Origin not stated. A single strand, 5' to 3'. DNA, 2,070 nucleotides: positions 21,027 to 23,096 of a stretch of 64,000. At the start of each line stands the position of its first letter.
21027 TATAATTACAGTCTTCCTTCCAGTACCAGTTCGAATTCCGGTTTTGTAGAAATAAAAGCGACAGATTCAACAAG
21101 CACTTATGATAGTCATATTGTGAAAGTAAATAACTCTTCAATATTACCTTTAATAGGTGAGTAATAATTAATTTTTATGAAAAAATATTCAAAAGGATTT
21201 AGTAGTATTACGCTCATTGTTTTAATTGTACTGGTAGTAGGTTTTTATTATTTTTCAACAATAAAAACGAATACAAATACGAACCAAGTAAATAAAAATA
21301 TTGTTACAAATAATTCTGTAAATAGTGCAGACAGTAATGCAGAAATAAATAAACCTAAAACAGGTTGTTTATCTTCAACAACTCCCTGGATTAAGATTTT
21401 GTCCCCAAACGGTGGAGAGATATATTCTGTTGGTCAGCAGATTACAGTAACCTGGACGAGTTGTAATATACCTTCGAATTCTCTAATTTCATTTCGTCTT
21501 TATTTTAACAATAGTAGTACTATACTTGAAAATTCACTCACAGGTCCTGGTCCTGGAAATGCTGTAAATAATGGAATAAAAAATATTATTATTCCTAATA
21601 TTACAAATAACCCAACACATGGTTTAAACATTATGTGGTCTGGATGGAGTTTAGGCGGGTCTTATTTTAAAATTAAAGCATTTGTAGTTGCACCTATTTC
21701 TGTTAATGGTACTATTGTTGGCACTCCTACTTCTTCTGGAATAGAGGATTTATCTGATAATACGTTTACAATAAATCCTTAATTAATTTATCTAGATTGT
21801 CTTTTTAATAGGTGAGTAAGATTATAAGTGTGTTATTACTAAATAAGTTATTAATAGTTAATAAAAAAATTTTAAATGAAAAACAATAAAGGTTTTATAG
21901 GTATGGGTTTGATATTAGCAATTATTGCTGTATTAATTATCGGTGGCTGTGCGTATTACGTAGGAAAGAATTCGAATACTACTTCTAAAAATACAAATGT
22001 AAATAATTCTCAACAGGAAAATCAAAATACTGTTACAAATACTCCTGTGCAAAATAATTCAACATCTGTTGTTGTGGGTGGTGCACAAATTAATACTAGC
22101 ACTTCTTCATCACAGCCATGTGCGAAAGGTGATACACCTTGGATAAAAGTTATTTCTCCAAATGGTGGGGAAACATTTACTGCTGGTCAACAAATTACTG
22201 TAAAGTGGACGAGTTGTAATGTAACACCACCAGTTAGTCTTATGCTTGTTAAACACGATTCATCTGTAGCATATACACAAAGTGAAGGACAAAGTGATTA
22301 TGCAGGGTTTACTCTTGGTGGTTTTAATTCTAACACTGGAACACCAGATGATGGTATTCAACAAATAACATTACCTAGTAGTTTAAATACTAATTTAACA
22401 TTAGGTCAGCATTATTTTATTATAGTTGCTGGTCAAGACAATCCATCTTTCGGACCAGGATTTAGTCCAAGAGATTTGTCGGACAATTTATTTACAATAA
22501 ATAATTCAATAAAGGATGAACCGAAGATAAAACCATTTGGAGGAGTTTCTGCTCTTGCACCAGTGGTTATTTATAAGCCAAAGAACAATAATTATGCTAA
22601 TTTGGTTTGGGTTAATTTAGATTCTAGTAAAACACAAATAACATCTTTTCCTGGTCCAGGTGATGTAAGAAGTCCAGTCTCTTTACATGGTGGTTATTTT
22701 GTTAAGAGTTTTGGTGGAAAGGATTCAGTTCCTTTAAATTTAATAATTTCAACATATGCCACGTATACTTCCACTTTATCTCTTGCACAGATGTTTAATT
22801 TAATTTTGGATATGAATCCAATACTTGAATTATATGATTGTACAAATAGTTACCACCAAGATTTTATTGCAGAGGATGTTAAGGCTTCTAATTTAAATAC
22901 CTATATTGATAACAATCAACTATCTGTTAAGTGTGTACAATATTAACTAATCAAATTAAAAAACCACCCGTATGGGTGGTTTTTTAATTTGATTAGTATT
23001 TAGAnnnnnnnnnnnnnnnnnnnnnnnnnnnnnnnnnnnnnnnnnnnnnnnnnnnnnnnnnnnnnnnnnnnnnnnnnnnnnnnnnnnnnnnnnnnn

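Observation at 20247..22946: Three tandem diversifying paralogs with prepilin-like N-termini and a fossil 3' end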

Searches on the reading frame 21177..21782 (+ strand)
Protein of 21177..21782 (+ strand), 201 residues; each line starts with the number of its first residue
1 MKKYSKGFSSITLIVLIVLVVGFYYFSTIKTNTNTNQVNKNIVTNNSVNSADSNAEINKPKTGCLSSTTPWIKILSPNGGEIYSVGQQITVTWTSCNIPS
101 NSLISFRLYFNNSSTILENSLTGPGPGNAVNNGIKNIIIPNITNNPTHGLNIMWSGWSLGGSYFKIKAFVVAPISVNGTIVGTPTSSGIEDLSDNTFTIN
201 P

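Call 4: search_protein_families(library=pfam, proteins=[window:21177-21782:+], max_evalue=1)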
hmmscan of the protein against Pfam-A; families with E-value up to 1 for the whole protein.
window:21177-21782:+ (201 aa): 0 families

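Call 5: search_protein_families(library=ncbifam, proteins=[window:21177-21782:+], max_evalue=1)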
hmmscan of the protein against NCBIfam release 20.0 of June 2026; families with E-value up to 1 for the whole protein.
window:21177-21782:+ (201 aa): 3 families
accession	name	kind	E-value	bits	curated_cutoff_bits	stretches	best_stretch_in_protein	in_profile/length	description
TIGR04205.1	classIII_w_PIP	hypoth_equivalog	0.0056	16.7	65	1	12-49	14-48/67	class III signal peptide domain-containing protein, archaeosortase D/PIP-CTERM system-associated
NF042931.1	SAG1386_EF1546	equivalog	0.026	14.6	80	1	5-56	27-81/158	SAG1386/EF1546 family surface-associated protein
NF003433.0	PRK04949.1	equivalog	0.05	13.2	140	0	145-184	8-46/254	sulfate transporter CysZ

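Call 26: find_homologous_proteins(query=A2, max_evalue=0.001)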
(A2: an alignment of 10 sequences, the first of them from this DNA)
Query A2 (10 sequences) (201 aa, profile of the alignment): 239 proteins with E <= 0.001 among 6733 candidates; the best 120 are listed.
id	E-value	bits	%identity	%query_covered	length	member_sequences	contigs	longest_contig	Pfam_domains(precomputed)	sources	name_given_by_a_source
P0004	1.2e-90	321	34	47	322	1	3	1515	PF10342.16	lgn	-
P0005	3.6e-87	310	36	71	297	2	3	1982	PF10342.16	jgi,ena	-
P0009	2.7e-85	304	37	49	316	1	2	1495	PF10342.16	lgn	-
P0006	4.9e-83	296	28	99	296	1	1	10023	PF17957.8,PF10342.16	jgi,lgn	-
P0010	3.5e-72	261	30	70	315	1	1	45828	PF10342.16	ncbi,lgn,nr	ncbi:hypothetical protein K8Q94_03655 [Candidatus Nomurabacteria bacterium]|nr:hypothetical protein 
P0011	6.2e-71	257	32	89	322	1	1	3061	-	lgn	-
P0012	2.3e-69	252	32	71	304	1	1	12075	PF10342.16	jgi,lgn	jgi:hypothetical protein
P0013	1.6e-65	239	31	99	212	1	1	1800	-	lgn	-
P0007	2.7e-65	238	32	30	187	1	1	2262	-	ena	-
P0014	1.6e-64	236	41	68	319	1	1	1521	-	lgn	-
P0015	7.1e-63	231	35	83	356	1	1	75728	-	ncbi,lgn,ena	-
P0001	1.9e-62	229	45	48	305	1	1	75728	-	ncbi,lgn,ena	-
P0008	2.9e-60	222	31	70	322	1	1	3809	PF10646.15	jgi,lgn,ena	-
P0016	3.1e-60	222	40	50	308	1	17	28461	-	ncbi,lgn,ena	-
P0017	4.3e-57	212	30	99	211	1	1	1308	-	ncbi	-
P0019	1.5e-56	210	32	51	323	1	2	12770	PF10342.16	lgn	-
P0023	2.9e-48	183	62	13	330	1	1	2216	PF10342.16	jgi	jgi:hypothetical protein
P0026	3.1e-46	176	31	60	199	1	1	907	PF10342.16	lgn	-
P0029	1.1e-45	174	31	46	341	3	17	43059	PF10342.16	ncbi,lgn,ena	-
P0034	1.3e-43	168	30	46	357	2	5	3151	PF10342.16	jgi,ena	-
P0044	8.5e-40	155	30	100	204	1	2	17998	-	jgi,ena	jgi:Tfp pilus assembly protein PilV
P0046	1.9e-39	154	30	72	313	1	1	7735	PF10342.16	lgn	-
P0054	2.4e-37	147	56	18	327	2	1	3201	PF10342.16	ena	-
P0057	2.1e-36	144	30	53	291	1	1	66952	PF10342.16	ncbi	-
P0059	3.7e-35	140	65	17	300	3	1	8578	PF10342.16,PF24514.2,PF19403.6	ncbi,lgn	-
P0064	2.9e-33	134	25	53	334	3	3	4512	PF10342.16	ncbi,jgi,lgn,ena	-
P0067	5.8e-32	130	64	16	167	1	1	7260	PF10342.16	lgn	-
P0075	9.9e-31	126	36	46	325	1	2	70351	PF10342.16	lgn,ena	-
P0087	1.2e-27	115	44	27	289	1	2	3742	PF10342.16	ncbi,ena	-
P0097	2.2e-22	98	42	30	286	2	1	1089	PF10342.16,PF14734.13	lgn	-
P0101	8.7e-22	96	44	24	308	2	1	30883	PF10342.16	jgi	-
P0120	4.5e-19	87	46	19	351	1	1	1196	PF10342.16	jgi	jgi:hypothetical protein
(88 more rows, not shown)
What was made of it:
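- JGI labelled one member (P0044) as PilV (call 26).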

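Call 39: predict_structure(alignment_id=A2)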
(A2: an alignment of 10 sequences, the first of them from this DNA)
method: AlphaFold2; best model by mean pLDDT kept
length: 201 residues; sequences in the alignment: 10
mean_pLDDT: 60.4   pTM: 0.50
mean pLDDT of the five models: 60.4, 60.2, 60.1, 58.5, 58.0
residues with pLDDT >= 90: 0; 70-90: 71; 50-70: 74; < 50: 56
segments of 3 or more residues with pLDDT < 50: 1-5, 30-60, 124-126, 144-159
pLDDT, mean of each block of 10 residues (from residue 1): 49 74 57 36 34 36 67 80 82 81 73 57 56 81 51 42 70 59 58 65 54
secondary structure, 60 per line:
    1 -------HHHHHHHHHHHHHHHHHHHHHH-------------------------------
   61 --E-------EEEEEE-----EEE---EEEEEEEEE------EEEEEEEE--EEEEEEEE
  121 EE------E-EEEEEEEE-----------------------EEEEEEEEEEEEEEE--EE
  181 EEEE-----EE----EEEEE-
elements in order: H8-29 E71-76 E82-84 E88-96 E103-110 E113-122 E131-138 E162-176 E179-184 E196-200
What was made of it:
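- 21177..21782 (+): g2, 201 aa. Leader MKKYSKG (21177-21197); hydrophobic helix (21198-21263); stalk; a single Ig-like domain (about 21354-21779). AF2 model: helix 8-29, disordered 30-60, beta-sandwich 71-200 (call 39).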

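Call 44: search_protein_families(library=pfam, alignment_id=A5, max_evalue=0.001)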
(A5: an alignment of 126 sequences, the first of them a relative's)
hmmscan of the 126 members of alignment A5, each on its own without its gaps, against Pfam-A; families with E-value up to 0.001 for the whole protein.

A. member 1, P0015 (356 aa): 0 families

B. families by the number of members that match (of 126 scanned): 26 families (the first 25 are shown)
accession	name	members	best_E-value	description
PF10342.15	Kre9_KNH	23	2.4e-09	Kre9/KNH-like N-terminal Ig-like domain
PF18933.6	PsbP_2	11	2e-08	PsbP-like protein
PF17957.7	Big_7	4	9.1e-06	Bacterial Ig domain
PF10646.14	Germane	3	4.4e-20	Sporulation and spore germination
PF01833.30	TIG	3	5.2e-12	IPT/TIG domain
PF24514.1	SpaA_4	3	1.3e-07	Prealbumin-like fold domain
PF07676.18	PD40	2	1.2e-06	WD40-like Beta Propeller Repeat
PF19403.5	SpaA_2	2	4.1e-06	Prealbumin-like fold domain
PF01789.22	PsbP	2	1.2e-05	PsbP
PF13620.12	CarboxypepD_reg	2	0.00012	Carboxypeptidase regulatory-like domain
PF09394.16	Inhibitor_I42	1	1.1e-10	Chagasin family peptidase inhibitor I42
PF00930.27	DPPIV_N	1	4.4e-09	Dipeptidyl peptidase IV (DPP IV) N-terminal region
PF17479.7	DUF3048_C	1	3.6e-05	Protein of unknown function (DUF3048) C-terminal domain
PF25174.1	Beta-prop_THOC3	1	4.1e-05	THOC3 beta-propeller domain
PF14221.11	DUF4330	1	6.9e-05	Domain of unknown function (DUF4330)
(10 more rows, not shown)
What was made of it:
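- On Kre9/KNH-like Ig-like domain (PF10342): 23 of 126 relatives match at E<=1e-3 (call 44).
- Kre9_KNH is found in 23 of 126 relatives (call 44). The passenger domains are diverse and extracytoplasmic: Kre9_KNH, PsbP_2, Germane, TIG, SpaA, PD40, chagasin (call 44).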

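Call 66: fold_search(model_id=the predicted structure, library=pdb)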
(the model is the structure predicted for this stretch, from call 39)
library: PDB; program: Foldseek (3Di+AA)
matches with E <= 10: 1996; with E <= 0.001: 18
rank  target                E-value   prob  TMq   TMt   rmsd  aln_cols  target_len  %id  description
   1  8wae_A                1.6e-04  1.00  0.35  0.58   6.6       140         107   11  Crystal structure of a novel porphyran-binding carbohydrate binding module (released 2024-09-11)
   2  5l7u_B                3.3e-04  0.98  0.25  0.11  15.4       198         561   13  Crystal structure of BvGH123 with bound GalNAc (released 2017-03-22)
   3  9kvu                  4.5e-04  1.00  0.29  0.51   6.8       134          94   14  Structure of B1 domain in the bifunctional enzyme CelAly (released 2026-03-18)
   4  3frp_G                4.5e-04  0.98  0.21  0.20   9.7       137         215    8  Crystal Structure of Cobra Venom Factor, a Co-factor for C3- and C5 convertase CVFBb (released 2009-04-28)
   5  6kgf_A                5.0e-04  0.99  0.27  0.34   9.3       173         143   13  Crystal structure of CaDoc0917(R16D)-CaCohA2 complex at pH 8.2 (released 2020-07-08)
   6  5kov_O                6.3e-04  1.00  0.30  0.28   9.6       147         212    7  Crystal structure of the human astrovirus 2 capsid protein spike in complex with a single chain variable fragment of a (released 2016-11-09)
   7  7tm0_L                6.7e-04  1.00  0.37  0.54   6.4       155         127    8  SARS-CoV-2 S B.1.1.529 Omicron variant + S309 + S2L20 Global Refinement (released 2022-02-02)
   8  6kgc_A                6.7e-04  0.98  0.26  0.33  10.1       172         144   12  Crystal structure of CaDoc0917(R49D)-CaCohA2 complex at pH 5.4 (released 2020-07-08)
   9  7soc_H                7.1e-04  1.00  0.37  0.53   6.4       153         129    8  SARS-CoV-2 S RBD B.1.617.1 kappa variant S309 Local Refinement (released 2021-11-17)
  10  5kwy_D                7.1e-04  1.00  0.32  0.45   9.3       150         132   13  Structure of human NPC1 middle lumenal domain bound to NPC2 (released 2016-08-24)
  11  8wae_B                7.9e-04  1.00  0.35  0.59   5.5       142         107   14  Crystal structure of a novel porphyran-binding carbohydrate binding module (released 2024-09-11)
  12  7tly_A                7.9e-04  1.00  0.36  0.54   6.3       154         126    8  SARS-CoV-2 S B.1.1.529 Omicron variant (RBD + S309 Local Refinement) (released 2022-02-02)
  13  5xxz_A                7.9e-04  0.99  0.31  0.07   6.9       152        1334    9  Crystal structure of a serine protease from Streptococcus species (released 2018-08-08)
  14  5l7u_A                7.9e-04  0.97  0.27  0.12  15.2       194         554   12  Crystal structure of BvGH123 with bound GalNAc (released 2017-03-22)
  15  8xa4_D                8.4e-04  1.00  0.31  0.50   7.0       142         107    8  A35 of MPXV in complex with mAb981 (released 2025-06-04)
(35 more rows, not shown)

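Call 70: predict_structure(alignment_id=A6)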
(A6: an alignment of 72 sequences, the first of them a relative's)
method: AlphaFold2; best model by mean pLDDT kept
length: 356 residues; sequences in the alignment: 72
mean_pLDDT: 62.1   pTM: 0.49
mean pLDDT of the five models: 62.1, 61.0, 60.7, 59.9, 59.4
residues with pLDDT >= 90: 89; 70-90: 49; 50-70: 43; < 50: 175
segments of 3 or more residues with pLDDT < 50: 33-56, 58-75, 221-231, 233-276, 280-289, 292-309, 311-356
pLDDT, mean of each block of 10 residues (from residue 1): 59 82 60 46 44 45 42 52 92 96 96 94 93 81 74 82 93 91 92 91 96 59 47 44 46 43 34 42 49 43 45 40 35 30 33 36
secondary structure, 60 per line:
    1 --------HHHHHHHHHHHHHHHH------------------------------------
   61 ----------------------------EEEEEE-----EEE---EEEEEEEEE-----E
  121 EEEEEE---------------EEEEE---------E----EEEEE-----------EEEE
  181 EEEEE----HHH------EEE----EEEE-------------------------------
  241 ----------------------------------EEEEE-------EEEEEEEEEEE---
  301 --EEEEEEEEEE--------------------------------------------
elements in order: H9-24 E89-94 E100-102 E106-114 E120-126 E142-146 E161-165 E177-185 E199-201 E206-209 E275-279 E287-297 E303-312
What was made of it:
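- On Kre9/KNH-like Ig-like domain (PF10342): AF2 gives pLDDT 91-96 over most of g3 residues 80-212, with two blocks at 74-82 (call 70).
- AF2 gives a helix, a disordered linker and a confident beta-sandwich (calls 39, 70). AF2 predicts a single helix (calls 39, 70).
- Tried and rejected: AF2 of the g3 C-terminal domain was low-confidence (call 70), so no fold was assigned.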

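Call 74: fold_search(model_id=the predicted structure, library=pdb)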
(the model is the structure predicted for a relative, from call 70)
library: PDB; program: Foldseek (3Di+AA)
matches with E <= 10: 1938; with E <= 0.001: 4
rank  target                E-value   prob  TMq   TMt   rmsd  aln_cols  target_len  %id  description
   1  4s1d_H                6.1e-04  0.97  0.19  0.28  19.1       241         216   14  Structure of IgG1 Fab fragment in complex with Biotincytidinamide (released 2015-03-04)
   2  5brz_D                7.2e-04  0.98  0.19  0.31  17.8       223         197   10  MAGE-A3 reactive TCR in complex with MAGE-A3 in HLA-A1 (released 2016-03-02)
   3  3c6l_E                8.0e-04  0.99  0.21  0.35  18.2       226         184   10  Crystal structure of mouse MHC class II I-Ab/3K peptide complexed with mouse TCR 2W20 (released 2008-04-29)
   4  3hrz_B                9.0e-04  0.93  0.14  0.21  17.1       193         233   11  Cobra Venom Factor (CVF) in complex with human factor B (released 2009-07-07)
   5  9kvu                  1.1e-03  1.00  0.18  0.55   6.3       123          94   18  Structure of B1 domain in the bifunctional enzyme CelAly (released 2026-03-18)
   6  7n1j_A                1.1e-03  1.00  0.22  0.48   5.6       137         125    9  Crystal structure of FGFR4 domain 3 in complex with a de novo-designed mini-binder (released 2022-04-06)
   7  8cka_A                1.2e-03  1.00  0.21  0.15  15.1       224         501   13  Deinococcus radidurans HPI S-layer (released 2023-04-19)
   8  2w9d_H                1.5e-03  0.94  0.19  0.28  19.6       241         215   13  Structure of Fab fragment of the ICSM 18 - anti-Prp therapeutic antibody at 1.57 A resolution. (released 2009-02-03)
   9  6fr7_A                1.5e-03  0.91  0.19  0.29  17.4       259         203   13  HA1.7 Human T-Cell Receptor specific for Influenza virus epitope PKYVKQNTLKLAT presented by Human Leukocyte Antigen HL (released 2018-04-18)
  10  4s1d_E                1.5e-03  0.89  0.17  0.25  19.6       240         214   12  Structure of IgG1 Fab fragment in complex with Biotincytidinamide (released 2015-03-04)
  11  6sv2_H                1.6e-03  0.91  0.18  0.28  21.4       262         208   12  Human prion protein (PrP) fragment 119-231 (G127V M129 variant) complexed to ICSM 18 (anti-Prp therapeutic antibody) F (released 2020-07-29)
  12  7lli_F                1.6e-03  0.97  0.22  0.33  16.5       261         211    9  Stimulatory immune receptor protein complex (released 2021-11-17)
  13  2ak4_D                1.6e-03  0.94  0.18  0.27  17.4       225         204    9  Crystal Structure of SB27 TCR in complex with HLA-B*3508-13mer peptide (released 2005-10-11)
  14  7mhy_M                1.8e-03  0.99  0.20  0.47   8.4       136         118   13  Human Hedgehog acyltransferase (HHAT) in complex with palmitoyl-CoA and two Fab antibody fragments (released 2021-06-16)
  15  8vq8_A                1.9e-03  0.97  0.19  0.30  16.5       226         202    8  Immune receptor complex (released 2025-01-29)
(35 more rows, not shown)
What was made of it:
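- On Kre9/KNH-like Ig-like domain (PF10342): Foldseek returns Ig, FN3 and CBM matches (calls 66, 74).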

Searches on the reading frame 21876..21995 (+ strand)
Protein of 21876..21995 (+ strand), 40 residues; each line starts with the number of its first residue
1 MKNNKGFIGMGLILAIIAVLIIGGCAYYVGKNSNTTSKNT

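Call 40: search_protein_representatives(alignment_id=A3)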
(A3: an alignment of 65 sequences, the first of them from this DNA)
Query: 65 sequences, 40 profile positions. Proteins with E-value up to 0.001 (for the whole library): 1281; up to 1e-10: 183; up to 1e-30: 0. The best 150 are listed.
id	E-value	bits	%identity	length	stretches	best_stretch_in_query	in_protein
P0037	3.6e-18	81.1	-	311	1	1-39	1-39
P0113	3.9e-18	81.0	-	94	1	1-39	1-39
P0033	4.6e-18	80.8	-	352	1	1-39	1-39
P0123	5.8e-18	80.4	-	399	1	1-39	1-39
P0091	9.0e-18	79.8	-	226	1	1-39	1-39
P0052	9.4e-18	79.8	-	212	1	1-39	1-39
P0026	9.6e-18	79.8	-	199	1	1-39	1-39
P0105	1.2e-17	79.5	-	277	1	1-39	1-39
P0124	1.2e-17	79.4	-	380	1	1-39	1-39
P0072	1.2e-17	79.4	-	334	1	1-39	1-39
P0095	1.4e-17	79.2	-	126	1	1-39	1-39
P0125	2.0e-17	78.7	-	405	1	1-39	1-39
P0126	6.2e-17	77.2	-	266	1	1-39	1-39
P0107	6.5e-17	77.1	-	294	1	1-39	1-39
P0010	7.6e-17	76.9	-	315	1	1-37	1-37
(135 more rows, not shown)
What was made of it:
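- A 40-aa profile finds 1281 representative clusters at E<=1e-3 and 183 at E<=1e-10, nearly all at residues 1-39 (call 40).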

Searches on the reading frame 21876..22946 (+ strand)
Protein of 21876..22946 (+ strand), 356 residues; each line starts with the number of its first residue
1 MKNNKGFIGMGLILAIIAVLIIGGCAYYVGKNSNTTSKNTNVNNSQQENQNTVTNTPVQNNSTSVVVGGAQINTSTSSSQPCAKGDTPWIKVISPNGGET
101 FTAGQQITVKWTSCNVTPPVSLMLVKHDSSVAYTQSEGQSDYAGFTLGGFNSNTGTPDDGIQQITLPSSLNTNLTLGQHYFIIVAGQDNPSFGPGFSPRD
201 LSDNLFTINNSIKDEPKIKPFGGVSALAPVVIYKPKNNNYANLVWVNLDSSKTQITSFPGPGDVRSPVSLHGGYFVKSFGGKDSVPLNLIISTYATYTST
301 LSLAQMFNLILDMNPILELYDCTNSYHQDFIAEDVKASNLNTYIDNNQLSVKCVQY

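Call 4: search_protein_families(library=pfam, proteins=[window:21876-22946:+], max_evalue=1)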
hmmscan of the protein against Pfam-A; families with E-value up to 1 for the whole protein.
window:21876-22946:+ (356 aa): 3 families
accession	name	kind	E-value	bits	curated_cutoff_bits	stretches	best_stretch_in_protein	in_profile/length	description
PF10342.15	Kre9_KNH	-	0.0047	18.1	24.6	1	94-129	1-37/94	Kre9/KNH-like N-terminal Ig-like domain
PF14991.11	MLANA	-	0.025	15.3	27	1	8-52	26-70/117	Protein melan-A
PF15069.11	FAM163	-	0.055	14.3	28.3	1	11-74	16-73/164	FAM163 family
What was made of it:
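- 21876..22946 (+): g3, 356 aa. Leader MKNNKG (21876-21893); hydrophobic helix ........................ (21894-21965); stalk; Ig-like domain (22113-22511); C-terminal domain of unknown fold (22512-22943). Weak Kre9_KNH hit, E=0.0047 (call 4).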

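Call 5: search_protein_families(library=ncbifam, proteins=[window:21876-22946:+], max_evalue=1)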
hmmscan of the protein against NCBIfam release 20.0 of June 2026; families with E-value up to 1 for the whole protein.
window:21876-22946:+ (356 aa): 6 families
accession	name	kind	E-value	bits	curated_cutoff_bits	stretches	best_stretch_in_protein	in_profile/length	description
NF042931.1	SAG1386_EF1546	equivalog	0.0033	17.5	80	1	13-81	33-105/158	SAG1386/EF1546 family surface-associated protein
TIGR02898.1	spore_YhcN_YlaJ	subfamily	0.038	14.3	99.75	1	13-57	3-48/158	YhcN/YlaJ family sporulation lipoprotein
NF033729.0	borfam54_2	equivalog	0.053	13.2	30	1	1-62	1-63/226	complement regulator-acquiring protein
NF040598.1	Ala_zip_lipo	subfamily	0.085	13.4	43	1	12-57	5-42/90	Lpp/OprI family alanine-zipper lipoprotein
NF046053.1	lipo_BPTD_2524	equivalog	0.099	13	50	1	12-54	5-47/132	BPTD_2524 family lipoprotein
NF041534.1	rodZ_Strepcoccus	equivalog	0.27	10.4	375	1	14-177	111-243/275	cytoskeleton protein RodZ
